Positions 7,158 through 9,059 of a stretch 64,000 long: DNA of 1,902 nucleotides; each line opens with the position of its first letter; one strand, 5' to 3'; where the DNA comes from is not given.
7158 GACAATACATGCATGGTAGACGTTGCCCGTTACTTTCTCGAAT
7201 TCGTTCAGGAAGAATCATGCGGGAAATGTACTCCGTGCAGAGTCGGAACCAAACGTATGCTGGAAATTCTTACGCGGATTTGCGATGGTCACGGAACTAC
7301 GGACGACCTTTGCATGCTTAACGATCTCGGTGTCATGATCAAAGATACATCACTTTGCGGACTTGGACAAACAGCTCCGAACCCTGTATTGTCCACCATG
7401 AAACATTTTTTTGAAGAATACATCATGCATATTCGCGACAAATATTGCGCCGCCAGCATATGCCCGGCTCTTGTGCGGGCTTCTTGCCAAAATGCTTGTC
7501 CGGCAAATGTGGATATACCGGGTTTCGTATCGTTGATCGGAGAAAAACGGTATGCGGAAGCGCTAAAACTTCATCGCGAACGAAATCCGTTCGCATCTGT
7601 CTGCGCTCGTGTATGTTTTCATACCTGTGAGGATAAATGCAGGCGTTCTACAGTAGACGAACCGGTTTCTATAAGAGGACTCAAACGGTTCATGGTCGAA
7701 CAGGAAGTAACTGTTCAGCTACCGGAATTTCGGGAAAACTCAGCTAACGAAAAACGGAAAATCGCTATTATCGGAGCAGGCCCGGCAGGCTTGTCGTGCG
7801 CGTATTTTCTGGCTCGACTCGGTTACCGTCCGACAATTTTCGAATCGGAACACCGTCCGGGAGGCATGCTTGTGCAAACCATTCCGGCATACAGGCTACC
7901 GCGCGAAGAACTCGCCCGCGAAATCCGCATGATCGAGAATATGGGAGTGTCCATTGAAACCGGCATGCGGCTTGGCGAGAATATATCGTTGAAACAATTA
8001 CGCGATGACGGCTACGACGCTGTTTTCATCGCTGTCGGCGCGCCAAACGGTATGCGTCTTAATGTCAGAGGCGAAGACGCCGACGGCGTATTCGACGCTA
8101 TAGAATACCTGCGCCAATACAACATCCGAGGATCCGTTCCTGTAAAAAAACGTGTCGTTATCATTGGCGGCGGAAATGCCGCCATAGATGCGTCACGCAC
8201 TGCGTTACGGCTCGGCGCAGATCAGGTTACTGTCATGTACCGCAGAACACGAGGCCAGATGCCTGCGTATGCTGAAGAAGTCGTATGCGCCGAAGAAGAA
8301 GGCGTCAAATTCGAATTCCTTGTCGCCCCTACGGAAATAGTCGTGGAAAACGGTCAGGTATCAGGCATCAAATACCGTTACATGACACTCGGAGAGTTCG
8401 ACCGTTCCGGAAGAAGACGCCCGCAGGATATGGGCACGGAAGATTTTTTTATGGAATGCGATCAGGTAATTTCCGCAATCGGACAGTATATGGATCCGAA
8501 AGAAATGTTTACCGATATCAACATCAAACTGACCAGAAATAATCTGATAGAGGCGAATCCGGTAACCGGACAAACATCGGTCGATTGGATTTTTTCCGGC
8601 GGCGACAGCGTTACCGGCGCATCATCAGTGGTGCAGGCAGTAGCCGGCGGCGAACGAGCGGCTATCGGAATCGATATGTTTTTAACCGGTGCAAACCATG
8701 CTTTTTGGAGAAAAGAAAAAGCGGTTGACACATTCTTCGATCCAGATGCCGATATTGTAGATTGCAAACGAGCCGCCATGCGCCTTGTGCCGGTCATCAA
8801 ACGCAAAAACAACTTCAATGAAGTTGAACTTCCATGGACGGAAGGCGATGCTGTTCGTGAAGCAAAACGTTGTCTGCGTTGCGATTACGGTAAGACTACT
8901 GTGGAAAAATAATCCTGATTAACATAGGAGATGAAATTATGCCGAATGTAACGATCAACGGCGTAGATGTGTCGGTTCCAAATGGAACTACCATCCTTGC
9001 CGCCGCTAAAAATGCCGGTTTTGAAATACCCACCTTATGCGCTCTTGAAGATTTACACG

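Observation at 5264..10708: Second hydrogenase locus with a NuoF::GltD fusion subunit (putative NADPH-linked multimeric [FeFe]-hydrogenase)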

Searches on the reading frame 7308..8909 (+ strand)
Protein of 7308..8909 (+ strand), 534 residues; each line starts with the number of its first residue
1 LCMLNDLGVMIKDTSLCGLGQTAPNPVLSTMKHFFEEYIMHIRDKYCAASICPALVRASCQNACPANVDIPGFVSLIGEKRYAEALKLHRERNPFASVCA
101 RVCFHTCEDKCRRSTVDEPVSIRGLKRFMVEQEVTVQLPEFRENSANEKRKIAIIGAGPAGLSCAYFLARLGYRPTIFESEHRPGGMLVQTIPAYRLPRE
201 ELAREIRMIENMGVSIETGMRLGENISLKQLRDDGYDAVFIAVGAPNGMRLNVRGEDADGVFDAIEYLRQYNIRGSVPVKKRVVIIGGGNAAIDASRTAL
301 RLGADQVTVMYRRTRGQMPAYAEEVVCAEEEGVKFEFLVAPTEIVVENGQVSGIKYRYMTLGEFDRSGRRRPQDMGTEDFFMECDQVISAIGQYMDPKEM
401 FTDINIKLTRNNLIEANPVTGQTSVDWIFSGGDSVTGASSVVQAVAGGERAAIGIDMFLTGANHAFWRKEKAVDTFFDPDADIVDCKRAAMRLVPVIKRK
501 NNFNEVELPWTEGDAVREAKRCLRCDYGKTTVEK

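Call 24: search_solved_structures(query=window:7308-8909:+, max_evalue=1e-20, show_alignments=5)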
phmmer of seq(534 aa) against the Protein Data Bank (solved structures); distinct sequences matched with E-value up to 1e-20: 12.
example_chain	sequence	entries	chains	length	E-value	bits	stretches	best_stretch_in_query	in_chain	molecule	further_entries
9bov_A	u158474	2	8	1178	2.8e-116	392.2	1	57-526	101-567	Molybdopterin oxidoreductase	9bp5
9n5u_A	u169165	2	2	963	6.2e-108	364.7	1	59-482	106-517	NfnA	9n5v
8oh5_C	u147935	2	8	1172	1.4e-103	350.3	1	57-526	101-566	Formate dehydrogenase-O, major subunit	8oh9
4ylf_B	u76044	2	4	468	8.3e-86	291.7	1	59-463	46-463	Dihydropyrimidine dehydrogenase subunit A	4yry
5jca_L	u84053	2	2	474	6.3e-83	282.2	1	56-460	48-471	NADH-dependent Ferredoxin:NADP Oxidoreductase (NfnI) subunit alpha | NADH-dependent Ferredoxin:NADP Oxidoreductase subunit alpha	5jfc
5vj7_A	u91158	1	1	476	9.3e-76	258.5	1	56-460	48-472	Oxidoreductase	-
1h7x_A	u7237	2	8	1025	3.3e-59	203.9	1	51-487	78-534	DIHYDROPYRIMIDINE DEHYDROGENASE | Dihydropyrimidine dehydrogenase [NADP(+)]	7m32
7m31_A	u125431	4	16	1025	3.4e-59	203.9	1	51-487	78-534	Dihydropyrimidine dehydrogenase [NADP(+)]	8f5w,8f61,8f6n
1gt8_A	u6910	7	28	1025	3.4e-59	203.9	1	51-487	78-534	DIHYDROPYRIMIDINE DEHYDROGENASE | Dihydropyrimidine dehydrogenase [NADP(+)]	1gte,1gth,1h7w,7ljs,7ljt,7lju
6s6s_G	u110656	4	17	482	8.1e-56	192.7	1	48-459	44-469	Glutamate synthase [NADPH] small chain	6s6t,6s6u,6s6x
2vdc_G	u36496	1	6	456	1.5e-55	191.9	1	52-459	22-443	GLUTAMATE SYNTHASE [NADPH] SMALL CHAIN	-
7mfm_I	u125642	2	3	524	1.1e-35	126.3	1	61-463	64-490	Glutamate synthase (NADPH) small chain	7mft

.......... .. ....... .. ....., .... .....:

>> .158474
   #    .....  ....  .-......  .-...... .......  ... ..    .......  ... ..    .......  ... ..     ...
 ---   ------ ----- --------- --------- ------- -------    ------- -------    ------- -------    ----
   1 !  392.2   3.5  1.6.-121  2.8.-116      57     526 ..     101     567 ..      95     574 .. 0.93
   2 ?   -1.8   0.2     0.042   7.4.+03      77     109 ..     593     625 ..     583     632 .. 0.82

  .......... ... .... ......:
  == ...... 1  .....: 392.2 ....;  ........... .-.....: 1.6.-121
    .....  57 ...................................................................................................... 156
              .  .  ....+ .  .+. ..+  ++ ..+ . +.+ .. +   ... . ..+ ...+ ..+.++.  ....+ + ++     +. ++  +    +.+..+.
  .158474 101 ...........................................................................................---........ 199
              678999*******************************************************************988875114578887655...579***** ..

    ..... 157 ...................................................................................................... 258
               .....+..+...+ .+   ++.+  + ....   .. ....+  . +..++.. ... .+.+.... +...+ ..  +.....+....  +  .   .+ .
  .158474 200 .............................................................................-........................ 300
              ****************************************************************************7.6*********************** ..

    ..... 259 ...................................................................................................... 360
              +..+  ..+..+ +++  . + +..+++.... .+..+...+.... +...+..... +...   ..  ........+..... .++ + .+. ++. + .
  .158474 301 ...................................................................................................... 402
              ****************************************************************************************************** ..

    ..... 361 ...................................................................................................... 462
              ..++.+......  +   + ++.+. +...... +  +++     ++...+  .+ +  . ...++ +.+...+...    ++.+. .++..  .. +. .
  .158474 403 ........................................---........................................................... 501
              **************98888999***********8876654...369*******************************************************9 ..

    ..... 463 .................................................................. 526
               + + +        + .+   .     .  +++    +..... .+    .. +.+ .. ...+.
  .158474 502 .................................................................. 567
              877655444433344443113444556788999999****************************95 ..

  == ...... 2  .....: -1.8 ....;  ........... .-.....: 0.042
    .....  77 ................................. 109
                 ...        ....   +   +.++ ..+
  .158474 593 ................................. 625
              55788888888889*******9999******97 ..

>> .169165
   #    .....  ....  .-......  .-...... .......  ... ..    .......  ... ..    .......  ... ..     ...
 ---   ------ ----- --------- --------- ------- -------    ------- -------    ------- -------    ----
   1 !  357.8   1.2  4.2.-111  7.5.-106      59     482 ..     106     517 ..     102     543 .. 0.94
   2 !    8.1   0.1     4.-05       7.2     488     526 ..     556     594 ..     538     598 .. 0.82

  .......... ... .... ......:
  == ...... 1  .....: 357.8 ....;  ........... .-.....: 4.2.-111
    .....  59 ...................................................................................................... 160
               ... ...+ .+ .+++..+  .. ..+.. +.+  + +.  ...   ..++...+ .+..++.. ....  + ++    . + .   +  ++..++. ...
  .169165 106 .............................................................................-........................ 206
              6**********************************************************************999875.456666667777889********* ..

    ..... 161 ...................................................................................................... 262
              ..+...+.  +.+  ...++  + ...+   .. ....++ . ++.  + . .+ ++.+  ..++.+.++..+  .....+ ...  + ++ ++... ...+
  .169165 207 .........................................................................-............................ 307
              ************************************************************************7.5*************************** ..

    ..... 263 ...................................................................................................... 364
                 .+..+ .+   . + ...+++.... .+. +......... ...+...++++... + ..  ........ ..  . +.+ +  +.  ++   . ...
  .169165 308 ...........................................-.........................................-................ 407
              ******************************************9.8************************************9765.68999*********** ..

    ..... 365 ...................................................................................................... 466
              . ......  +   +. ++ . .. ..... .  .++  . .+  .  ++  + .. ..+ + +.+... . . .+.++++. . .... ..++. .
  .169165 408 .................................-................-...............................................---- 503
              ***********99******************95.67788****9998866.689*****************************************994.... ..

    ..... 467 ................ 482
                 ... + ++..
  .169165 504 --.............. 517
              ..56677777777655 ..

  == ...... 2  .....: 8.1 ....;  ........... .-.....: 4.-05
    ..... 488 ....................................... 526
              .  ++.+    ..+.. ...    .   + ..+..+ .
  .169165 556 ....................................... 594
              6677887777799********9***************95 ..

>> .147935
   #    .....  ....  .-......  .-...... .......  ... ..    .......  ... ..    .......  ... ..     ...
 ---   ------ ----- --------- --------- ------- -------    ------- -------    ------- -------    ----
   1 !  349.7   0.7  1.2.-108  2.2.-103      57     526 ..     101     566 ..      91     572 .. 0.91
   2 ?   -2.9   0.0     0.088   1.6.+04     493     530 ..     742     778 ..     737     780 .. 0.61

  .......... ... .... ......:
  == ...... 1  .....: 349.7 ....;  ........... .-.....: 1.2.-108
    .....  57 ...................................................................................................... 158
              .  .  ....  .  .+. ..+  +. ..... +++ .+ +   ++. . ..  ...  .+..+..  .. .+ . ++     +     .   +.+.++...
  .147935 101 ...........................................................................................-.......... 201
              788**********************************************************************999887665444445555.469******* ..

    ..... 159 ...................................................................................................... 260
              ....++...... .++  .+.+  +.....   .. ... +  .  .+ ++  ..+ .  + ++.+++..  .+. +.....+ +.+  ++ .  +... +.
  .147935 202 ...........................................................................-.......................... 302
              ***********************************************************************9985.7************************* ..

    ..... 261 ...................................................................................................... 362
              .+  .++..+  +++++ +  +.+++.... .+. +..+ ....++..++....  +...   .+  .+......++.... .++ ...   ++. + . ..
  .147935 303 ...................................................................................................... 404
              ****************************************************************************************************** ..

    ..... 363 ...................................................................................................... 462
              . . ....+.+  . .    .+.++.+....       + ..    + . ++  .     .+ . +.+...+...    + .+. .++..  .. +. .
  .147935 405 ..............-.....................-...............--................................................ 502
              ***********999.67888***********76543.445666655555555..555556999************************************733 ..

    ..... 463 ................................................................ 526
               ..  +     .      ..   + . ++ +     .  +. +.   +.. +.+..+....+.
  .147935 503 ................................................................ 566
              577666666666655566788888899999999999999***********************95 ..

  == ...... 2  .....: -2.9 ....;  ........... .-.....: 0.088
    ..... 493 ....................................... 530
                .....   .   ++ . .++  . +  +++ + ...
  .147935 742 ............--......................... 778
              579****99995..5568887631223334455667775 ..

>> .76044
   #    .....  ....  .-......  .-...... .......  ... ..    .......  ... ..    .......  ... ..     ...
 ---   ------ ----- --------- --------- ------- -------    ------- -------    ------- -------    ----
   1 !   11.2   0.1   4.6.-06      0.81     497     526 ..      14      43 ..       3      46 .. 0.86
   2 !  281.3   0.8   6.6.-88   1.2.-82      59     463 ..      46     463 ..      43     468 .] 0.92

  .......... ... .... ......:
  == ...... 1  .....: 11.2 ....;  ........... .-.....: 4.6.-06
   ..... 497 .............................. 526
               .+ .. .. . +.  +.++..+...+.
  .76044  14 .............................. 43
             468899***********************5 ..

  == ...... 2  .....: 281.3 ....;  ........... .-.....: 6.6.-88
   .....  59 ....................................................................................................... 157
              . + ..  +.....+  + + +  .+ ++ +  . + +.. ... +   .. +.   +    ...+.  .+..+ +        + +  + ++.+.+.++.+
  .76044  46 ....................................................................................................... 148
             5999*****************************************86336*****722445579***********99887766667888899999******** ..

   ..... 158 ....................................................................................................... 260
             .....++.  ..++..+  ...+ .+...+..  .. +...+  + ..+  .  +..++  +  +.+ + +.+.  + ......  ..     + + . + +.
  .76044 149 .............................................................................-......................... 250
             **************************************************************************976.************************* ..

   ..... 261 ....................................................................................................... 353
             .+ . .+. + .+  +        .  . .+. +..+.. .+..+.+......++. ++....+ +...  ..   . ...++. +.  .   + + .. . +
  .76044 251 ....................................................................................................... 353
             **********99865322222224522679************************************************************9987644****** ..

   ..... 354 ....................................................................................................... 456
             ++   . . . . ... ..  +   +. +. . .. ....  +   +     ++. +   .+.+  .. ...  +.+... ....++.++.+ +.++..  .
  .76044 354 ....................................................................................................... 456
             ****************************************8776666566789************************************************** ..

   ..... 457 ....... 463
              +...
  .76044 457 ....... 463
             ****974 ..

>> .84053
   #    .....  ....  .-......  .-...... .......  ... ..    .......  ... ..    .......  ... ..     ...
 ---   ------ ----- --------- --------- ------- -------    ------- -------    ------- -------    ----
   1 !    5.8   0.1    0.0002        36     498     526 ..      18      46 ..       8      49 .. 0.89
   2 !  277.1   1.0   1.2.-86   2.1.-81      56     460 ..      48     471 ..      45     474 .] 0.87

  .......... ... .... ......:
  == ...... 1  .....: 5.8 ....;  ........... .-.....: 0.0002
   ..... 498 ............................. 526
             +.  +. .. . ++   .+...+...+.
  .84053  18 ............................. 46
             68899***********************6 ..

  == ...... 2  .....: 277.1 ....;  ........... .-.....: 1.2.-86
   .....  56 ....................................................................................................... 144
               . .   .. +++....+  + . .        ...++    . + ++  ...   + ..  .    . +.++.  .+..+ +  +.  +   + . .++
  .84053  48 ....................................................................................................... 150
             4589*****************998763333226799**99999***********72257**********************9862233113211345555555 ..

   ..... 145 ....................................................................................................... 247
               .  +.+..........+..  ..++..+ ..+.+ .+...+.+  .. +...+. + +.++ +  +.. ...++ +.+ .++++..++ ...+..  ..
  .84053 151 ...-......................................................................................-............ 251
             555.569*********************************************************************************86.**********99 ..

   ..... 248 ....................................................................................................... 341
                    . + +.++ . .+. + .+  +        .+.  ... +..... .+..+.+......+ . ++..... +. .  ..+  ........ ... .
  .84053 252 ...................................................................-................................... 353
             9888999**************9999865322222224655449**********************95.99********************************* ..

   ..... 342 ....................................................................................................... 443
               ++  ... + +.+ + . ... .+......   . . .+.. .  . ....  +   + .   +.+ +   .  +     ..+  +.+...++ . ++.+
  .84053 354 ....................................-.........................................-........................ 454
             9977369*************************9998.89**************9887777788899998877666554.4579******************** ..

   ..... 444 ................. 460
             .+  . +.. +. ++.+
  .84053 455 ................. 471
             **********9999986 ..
